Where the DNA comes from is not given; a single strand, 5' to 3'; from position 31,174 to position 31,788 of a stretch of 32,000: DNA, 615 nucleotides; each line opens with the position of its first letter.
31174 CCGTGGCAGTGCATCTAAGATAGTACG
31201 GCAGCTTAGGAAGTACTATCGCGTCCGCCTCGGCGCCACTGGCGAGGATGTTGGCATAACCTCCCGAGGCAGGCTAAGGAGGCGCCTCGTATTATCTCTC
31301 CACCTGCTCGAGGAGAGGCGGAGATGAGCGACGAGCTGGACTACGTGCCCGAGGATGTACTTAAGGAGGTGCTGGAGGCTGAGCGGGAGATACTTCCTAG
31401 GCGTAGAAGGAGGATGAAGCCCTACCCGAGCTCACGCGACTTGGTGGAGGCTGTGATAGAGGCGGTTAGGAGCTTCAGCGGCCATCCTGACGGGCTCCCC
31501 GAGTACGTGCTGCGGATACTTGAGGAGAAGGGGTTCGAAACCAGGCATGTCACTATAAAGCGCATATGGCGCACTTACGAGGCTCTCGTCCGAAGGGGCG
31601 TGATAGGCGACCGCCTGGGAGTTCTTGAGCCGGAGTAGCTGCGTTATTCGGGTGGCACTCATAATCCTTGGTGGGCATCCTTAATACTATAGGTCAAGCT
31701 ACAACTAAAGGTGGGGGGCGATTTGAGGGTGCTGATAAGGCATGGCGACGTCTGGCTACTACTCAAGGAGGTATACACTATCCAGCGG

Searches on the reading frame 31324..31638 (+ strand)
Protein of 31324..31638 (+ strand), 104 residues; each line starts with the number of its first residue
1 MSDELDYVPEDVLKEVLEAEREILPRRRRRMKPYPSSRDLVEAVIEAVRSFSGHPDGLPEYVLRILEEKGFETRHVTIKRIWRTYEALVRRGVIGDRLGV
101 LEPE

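Call 111: find_encoding_contigs(protein=window:31324-31638:+, flank=10000, max_places=2)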
Protein window:31324-31638:+ (104 aa): no gene with exactly this product is on record in the collection.
